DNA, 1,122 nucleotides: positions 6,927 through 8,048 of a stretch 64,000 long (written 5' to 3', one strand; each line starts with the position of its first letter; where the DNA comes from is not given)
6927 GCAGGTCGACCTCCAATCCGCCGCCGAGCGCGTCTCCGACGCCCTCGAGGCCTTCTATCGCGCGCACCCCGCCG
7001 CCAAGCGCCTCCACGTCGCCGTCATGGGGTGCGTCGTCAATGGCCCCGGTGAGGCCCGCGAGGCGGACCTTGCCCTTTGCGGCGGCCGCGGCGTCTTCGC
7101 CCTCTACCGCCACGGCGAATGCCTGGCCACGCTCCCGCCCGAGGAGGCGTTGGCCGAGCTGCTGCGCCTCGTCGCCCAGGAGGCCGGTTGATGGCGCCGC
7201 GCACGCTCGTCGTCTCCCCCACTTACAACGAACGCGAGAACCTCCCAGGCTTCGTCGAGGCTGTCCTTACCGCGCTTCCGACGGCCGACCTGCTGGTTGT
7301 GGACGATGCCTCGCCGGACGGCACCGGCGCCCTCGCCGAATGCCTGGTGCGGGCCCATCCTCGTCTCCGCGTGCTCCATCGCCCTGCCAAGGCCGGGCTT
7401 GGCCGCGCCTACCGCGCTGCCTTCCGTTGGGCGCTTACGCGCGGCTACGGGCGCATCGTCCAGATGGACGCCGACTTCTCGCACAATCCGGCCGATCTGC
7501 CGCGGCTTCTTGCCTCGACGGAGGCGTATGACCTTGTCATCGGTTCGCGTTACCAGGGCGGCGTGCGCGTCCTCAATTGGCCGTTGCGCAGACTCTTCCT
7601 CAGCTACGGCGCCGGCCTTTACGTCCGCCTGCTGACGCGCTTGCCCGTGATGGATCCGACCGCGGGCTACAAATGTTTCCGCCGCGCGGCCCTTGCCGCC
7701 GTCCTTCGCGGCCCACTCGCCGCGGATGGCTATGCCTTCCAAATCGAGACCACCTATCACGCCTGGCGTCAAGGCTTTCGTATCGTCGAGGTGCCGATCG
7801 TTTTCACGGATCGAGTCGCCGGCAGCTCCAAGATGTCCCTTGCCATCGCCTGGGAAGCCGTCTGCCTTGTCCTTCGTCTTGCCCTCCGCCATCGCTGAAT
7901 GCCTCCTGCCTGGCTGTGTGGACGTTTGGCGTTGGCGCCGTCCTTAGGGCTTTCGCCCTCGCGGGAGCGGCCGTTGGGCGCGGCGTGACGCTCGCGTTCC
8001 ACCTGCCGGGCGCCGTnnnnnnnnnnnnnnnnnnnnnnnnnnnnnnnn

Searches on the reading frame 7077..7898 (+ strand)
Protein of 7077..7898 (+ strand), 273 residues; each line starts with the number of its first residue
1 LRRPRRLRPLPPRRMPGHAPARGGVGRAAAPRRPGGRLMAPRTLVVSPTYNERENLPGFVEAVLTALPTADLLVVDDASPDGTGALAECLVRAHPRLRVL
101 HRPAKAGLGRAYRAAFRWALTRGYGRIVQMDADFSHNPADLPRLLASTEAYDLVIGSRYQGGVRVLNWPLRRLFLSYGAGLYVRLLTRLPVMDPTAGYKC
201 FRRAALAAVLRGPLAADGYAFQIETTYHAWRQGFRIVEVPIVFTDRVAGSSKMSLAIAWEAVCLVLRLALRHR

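Call 87: search_protein_families(library=pfam, proteins=[window:7077-7898:+], max_evalue=0.001)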
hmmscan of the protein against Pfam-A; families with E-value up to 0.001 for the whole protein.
window:7077-7898:+ (273 aa): 2 families
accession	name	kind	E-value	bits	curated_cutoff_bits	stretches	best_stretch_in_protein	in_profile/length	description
PF00535.33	Glycos_transf_2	-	2.2e-25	90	23.3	1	45-207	2-165/168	Glycosyl transferase family 2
PF13641.12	Glyco_tranf_2_3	-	0.0004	20.9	27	0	41-251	1-216/230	Glycosyltransferase like family 2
